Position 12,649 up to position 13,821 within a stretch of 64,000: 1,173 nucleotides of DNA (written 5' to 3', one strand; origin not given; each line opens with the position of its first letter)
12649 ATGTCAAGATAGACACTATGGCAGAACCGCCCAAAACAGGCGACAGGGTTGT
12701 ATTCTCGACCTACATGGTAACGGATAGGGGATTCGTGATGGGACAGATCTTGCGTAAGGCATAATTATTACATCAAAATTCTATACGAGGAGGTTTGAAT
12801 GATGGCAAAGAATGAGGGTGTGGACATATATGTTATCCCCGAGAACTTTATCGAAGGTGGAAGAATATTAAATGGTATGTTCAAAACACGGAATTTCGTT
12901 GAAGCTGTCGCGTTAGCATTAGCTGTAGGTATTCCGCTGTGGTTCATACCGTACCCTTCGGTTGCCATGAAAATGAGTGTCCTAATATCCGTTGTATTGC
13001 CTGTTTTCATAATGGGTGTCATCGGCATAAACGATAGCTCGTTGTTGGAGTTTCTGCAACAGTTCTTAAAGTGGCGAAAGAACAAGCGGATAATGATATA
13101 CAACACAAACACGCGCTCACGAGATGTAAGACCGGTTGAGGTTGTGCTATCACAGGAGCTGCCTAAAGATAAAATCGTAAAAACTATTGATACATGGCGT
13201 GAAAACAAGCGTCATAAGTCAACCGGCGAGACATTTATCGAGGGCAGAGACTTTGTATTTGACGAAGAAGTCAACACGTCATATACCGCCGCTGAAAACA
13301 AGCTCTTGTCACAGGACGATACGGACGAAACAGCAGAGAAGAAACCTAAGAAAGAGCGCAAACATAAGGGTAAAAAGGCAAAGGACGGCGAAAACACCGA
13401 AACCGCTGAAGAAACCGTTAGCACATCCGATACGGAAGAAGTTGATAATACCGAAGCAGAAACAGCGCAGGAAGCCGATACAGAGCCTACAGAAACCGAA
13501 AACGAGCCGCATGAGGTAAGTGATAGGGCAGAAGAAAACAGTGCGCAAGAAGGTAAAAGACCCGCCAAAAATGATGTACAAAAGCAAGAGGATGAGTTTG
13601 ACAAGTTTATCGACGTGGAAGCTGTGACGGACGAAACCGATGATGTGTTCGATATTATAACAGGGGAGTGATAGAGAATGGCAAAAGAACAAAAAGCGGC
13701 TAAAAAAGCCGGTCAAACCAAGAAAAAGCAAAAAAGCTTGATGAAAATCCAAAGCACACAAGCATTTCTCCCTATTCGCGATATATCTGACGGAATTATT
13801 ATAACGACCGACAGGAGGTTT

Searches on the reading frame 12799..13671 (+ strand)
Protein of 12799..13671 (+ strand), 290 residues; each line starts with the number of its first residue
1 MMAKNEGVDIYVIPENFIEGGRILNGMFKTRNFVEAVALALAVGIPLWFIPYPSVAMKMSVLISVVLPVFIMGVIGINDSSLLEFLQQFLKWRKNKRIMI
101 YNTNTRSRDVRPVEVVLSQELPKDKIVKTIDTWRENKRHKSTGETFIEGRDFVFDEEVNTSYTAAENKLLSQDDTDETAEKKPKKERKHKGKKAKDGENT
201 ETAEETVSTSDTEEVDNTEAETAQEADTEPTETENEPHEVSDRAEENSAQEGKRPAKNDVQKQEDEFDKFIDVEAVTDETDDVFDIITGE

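Call 3: search_protein_families(library=pfam, proteins=[window:12799-13671:+], max_evalue=0.1)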
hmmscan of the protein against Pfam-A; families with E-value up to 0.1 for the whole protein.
window:12799-13671:+ (290 aa): 2 families
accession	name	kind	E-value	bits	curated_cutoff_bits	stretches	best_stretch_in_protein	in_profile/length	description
PF12666.12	PrgI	-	1.4e-05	26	27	1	30-97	19-87/91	PrgI family protein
PF12273.13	RCR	-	0.081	14.1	27.8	0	130-230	17-111/117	Chitin synthesis regulation, resistance to Congo red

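Call 5: search_protein_families(library=ncbifam, proteins=[window:12799-13671:+], max_evalue=0.1)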
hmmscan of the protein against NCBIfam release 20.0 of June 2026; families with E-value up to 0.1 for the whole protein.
window:12799-13671:+ (290 aa): 1 family
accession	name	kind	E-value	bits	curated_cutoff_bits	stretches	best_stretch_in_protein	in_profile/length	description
NF047418.1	teichoic_AuxB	equivalog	0.0065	15.5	300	1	93-263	151-321/345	lipoteichoic acid stability factor AuxB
